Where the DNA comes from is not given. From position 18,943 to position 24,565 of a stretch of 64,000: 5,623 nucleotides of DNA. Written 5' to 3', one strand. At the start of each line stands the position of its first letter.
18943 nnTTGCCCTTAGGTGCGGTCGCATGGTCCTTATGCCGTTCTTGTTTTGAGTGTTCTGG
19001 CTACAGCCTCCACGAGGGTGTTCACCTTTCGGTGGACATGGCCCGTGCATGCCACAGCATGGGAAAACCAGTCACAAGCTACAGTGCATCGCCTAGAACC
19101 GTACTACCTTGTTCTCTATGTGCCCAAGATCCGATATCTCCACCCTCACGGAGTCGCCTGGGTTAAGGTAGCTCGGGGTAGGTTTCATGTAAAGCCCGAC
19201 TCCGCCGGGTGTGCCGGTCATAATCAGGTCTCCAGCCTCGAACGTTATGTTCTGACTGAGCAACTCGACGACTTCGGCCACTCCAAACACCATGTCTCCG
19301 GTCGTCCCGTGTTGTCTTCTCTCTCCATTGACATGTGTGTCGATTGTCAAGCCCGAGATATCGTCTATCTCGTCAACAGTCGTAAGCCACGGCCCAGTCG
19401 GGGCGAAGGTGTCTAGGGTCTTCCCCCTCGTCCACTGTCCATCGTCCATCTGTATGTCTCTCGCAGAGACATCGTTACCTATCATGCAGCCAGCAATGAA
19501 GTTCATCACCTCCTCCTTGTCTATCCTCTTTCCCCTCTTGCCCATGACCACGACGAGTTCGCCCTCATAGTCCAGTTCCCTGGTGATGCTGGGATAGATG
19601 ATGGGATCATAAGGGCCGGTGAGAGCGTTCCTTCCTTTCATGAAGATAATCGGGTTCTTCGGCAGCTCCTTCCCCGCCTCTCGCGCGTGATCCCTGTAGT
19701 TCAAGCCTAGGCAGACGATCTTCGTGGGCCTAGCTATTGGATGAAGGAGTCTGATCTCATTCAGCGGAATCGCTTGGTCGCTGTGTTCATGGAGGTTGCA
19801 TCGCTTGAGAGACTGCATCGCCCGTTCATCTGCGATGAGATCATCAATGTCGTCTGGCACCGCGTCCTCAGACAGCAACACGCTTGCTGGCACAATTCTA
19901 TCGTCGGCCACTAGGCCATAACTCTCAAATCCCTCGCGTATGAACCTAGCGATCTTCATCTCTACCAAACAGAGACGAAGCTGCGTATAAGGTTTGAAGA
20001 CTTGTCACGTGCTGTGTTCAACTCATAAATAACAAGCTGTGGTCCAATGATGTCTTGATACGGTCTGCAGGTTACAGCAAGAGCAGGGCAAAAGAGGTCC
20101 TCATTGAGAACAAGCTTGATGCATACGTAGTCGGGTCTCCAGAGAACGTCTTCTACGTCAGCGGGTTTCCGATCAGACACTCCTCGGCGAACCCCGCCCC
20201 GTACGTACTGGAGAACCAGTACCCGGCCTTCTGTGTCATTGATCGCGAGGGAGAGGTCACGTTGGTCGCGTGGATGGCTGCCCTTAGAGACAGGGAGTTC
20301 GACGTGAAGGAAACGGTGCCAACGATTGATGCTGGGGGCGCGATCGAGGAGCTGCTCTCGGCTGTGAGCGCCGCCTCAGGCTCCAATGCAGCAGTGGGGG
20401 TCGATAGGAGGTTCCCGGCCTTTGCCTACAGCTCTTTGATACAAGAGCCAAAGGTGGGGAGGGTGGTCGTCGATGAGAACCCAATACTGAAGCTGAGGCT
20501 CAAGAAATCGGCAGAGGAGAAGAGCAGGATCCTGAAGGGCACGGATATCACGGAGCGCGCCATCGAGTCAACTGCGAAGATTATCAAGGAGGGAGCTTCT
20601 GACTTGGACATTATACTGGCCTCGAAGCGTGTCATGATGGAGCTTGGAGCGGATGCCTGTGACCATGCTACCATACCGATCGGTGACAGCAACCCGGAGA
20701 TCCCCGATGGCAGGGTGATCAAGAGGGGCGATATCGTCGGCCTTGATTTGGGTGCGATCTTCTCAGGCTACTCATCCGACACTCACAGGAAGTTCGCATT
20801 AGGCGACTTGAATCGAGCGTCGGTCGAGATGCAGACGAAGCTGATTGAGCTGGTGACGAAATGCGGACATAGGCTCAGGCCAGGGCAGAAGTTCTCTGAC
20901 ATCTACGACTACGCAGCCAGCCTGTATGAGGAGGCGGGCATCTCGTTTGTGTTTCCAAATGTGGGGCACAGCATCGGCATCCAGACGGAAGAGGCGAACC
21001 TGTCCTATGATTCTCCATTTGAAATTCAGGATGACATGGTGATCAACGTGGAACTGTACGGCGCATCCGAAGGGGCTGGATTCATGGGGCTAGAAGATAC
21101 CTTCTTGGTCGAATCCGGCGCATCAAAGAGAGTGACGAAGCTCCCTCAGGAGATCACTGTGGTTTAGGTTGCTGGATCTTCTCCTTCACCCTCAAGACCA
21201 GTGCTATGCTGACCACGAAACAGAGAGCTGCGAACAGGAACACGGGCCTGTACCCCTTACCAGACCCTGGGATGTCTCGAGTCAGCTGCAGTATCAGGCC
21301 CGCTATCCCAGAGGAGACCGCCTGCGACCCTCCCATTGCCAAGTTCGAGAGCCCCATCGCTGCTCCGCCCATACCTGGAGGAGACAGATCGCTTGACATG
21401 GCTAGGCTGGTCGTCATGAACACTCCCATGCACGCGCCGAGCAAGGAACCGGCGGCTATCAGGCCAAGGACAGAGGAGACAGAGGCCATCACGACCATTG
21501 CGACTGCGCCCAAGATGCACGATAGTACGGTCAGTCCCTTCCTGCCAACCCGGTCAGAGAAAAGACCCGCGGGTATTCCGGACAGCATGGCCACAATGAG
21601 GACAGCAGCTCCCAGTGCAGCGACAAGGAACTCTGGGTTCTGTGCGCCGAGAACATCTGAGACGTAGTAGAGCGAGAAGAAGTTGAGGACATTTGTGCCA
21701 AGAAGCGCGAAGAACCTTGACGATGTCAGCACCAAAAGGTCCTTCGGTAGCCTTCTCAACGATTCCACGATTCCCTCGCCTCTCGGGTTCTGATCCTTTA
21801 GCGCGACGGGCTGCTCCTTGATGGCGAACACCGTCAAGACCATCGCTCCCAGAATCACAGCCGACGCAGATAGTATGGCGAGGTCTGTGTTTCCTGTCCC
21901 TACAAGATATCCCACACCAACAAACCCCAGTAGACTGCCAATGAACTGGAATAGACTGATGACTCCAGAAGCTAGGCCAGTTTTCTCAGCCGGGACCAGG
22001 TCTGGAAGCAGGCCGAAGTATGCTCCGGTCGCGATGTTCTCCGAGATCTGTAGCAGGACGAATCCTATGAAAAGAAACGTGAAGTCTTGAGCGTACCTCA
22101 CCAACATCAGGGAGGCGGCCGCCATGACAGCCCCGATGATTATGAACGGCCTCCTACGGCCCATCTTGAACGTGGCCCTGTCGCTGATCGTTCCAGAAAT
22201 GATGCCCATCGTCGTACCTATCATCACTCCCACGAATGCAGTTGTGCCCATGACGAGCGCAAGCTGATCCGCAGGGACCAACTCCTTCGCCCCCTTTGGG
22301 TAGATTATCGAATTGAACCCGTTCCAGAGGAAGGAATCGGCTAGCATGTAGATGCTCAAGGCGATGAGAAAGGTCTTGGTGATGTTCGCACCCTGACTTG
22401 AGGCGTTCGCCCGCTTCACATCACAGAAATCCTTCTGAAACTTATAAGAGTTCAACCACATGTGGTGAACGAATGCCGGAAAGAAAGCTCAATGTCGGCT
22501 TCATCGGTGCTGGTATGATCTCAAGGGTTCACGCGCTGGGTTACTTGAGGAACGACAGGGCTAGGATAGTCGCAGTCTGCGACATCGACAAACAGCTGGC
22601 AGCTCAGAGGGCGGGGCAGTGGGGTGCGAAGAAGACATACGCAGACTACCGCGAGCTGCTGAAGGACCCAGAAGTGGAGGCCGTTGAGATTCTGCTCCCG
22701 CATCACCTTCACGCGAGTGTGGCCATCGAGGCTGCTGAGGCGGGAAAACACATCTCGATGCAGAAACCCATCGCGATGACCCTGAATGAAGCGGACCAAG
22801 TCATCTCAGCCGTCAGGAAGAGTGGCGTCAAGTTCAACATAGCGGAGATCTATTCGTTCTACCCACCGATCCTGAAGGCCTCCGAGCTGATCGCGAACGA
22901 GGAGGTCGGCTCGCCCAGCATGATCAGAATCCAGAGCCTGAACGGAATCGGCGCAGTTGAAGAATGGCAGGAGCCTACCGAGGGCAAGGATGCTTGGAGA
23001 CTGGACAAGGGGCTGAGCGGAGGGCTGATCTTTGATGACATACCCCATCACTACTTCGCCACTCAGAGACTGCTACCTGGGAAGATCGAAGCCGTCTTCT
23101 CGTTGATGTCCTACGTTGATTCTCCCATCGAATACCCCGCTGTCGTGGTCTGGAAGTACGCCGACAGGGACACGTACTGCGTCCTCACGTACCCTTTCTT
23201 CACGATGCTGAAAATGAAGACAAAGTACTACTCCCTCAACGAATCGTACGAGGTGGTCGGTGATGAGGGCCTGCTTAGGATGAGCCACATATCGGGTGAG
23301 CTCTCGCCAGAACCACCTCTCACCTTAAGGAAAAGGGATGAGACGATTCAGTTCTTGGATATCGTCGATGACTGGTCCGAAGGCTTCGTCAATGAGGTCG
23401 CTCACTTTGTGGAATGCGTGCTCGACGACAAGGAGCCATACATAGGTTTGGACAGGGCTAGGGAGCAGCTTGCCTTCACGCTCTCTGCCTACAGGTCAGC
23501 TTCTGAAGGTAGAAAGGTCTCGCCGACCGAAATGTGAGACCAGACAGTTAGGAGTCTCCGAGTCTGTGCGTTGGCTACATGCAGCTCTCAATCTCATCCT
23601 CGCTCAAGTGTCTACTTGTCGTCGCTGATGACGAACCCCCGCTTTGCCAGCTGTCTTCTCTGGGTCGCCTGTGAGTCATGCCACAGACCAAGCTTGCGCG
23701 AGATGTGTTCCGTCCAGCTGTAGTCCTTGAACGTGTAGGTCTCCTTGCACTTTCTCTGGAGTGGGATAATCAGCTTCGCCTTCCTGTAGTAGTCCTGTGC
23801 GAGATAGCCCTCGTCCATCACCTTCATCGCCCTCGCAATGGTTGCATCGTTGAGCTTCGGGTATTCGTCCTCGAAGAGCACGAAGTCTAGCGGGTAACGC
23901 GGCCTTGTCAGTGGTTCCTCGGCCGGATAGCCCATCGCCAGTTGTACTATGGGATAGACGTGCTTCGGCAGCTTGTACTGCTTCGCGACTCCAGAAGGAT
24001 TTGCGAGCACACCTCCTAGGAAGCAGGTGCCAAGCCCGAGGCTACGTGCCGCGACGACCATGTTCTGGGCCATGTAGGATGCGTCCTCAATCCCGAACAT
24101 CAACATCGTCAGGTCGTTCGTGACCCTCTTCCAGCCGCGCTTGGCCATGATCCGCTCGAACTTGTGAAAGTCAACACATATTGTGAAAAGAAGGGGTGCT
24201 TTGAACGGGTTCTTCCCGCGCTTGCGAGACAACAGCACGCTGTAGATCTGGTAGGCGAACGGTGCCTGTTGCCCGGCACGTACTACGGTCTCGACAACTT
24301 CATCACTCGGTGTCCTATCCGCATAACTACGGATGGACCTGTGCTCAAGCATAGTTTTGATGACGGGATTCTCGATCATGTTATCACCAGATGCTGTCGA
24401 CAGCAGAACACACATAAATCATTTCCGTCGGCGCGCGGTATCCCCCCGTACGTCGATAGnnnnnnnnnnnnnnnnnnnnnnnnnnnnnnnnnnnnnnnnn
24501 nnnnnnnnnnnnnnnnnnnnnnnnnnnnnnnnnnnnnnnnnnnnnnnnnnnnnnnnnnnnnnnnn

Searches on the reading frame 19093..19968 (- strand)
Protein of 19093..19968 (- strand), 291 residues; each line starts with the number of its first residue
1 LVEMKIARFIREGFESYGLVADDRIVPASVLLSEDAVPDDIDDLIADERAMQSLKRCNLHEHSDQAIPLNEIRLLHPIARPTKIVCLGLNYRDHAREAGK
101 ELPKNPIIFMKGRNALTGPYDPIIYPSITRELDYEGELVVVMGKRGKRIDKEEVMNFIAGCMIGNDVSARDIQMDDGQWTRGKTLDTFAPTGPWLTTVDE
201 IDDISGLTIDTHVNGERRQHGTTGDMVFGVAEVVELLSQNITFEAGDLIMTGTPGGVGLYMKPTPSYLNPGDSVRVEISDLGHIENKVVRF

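Call 10: search_protein_families(library=pfam, proteins=[window:19093-19968:-], max_evalue=0.001)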
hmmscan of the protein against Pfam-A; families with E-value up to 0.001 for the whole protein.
window:19093-19968:- (291 aa): 2 families
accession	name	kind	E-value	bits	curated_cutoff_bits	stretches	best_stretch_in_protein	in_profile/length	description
PF01557.24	FAA_hydrolase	-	9.9e-74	248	23.9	1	83-289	1-214/214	Fumarylacetoacetate (FAA) hydrolase C-terminal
PF10370.14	Rv2993c-like_N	-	0.00068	20.9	21.3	0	4-27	1-24/50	Rv2993c-like, N-terminal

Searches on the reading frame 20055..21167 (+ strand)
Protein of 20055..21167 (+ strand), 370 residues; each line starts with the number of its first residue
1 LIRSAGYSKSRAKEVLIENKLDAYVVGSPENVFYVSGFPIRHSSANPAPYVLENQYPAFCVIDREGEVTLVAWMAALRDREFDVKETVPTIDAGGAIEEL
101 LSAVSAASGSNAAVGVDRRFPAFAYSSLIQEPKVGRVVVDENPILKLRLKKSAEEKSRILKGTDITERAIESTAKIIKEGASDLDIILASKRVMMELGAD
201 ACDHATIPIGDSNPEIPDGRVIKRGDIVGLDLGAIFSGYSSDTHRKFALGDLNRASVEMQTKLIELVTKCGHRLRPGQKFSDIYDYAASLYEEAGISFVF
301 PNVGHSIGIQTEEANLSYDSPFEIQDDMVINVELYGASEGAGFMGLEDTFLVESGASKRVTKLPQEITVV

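Call 10: search_protein_families(library=pfam, proteins=[window:20055-21167:+], max_evalue=0.001)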
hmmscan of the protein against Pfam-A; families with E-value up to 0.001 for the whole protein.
window:20055-21167:+ (370 aa): 2 families
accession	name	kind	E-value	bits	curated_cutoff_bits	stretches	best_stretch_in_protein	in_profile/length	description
PF00557.29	Peptidase_M24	-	1.4e-23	84.2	23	1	160-353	4-207/208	Metallopeptidase family M24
PF01321.24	Creatinase_N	-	2.6e-06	28.4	22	1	11-131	4-109/128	Creatinase/Prolidase N-terminal domain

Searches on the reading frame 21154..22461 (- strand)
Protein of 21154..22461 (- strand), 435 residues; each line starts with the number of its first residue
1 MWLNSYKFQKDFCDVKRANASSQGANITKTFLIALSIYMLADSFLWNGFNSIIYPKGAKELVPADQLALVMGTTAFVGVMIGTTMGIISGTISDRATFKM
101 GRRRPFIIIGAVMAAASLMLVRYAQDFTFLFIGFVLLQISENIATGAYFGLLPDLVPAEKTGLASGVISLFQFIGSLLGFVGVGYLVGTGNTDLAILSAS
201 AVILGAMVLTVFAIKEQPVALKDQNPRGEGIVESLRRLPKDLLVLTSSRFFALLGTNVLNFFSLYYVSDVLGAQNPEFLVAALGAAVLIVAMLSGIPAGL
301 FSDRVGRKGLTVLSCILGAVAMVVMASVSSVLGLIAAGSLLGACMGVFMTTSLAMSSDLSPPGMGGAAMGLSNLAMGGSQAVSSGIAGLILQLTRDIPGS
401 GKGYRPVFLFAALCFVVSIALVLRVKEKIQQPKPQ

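Call 13: search_protein_families(library=pfam, proteins=[window:21154-22461:-], max_evalue=0.001)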
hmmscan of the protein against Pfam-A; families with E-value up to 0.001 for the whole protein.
window:21154-22461:- (435 aa): 3 families
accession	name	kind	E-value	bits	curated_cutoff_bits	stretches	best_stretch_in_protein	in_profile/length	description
PF07690.21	MFS_1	-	9.6e-32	110.7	33.4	2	247-428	3-176/347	Major Facilitator Superfamily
PF13347.12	MFS_2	-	2.9e-16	59.5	27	1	69-410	33-401/427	MFS/sugar transport protein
PF03209.21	PUCC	-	9.2e-07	28.7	21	1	280-427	249-398/401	PUCC protein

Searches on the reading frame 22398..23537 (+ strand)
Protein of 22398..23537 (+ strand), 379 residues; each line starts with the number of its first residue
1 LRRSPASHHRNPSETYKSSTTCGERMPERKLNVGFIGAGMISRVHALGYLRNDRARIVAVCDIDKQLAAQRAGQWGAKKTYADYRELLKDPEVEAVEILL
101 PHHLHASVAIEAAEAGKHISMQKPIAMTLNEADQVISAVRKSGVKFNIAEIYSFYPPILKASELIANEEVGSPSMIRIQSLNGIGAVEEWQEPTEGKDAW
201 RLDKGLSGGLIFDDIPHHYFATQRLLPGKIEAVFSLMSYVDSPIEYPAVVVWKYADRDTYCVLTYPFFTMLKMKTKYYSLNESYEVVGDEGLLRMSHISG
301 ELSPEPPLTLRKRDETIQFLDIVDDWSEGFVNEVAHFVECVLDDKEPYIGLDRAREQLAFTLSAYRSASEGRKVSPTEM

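Call 13: search_protein_families(library=pfam, proteins=[window:22398-23537:+], max_evalue=0.001)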
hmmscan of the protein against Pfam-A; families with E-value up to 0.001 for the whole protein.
window:22398-23537:+ (379 aa): 3 families
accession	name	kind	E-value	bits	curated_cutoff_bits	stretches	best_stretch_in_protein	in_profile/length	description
PF01408.29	GFO_IDH_MocA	-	1.4e-24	87.5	24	1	31-147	1-117/120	Oxidoreductase family, NAD-binding Rossmann fold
PF02894.22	GFO_IDH_MocA_C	-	1.2e-10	42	22.9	1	163-374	2-216/218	Oxidoreductase family, C-terminal alpha/beta domain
PF22725.1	GFO_IDH_MocA_C3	-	4.4e-09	36.8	27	1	159-293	2-123/124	GFO/IDH/MocA C-terminal domain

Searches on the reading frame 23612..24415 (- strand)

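Call 13: search_protein_families(library=pfam, proteins=[window:23612-24415:-], max_evalue=0.001)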
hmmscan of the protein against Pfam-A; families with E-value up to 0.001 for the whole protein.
window:23612-24415:- (267 aa): 2 families
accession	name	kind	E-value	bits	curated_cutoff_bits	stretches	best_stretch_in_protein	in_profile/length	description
PF00881.29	Nitroreductase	-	8.5e-17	62.3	23.5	2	65-163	82-167/167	Nitroreductase family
PF14512.11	TM1586_NiRdase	-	6.6e-07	29.6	27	1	20-180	4-149/215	Putative TM nitroreductase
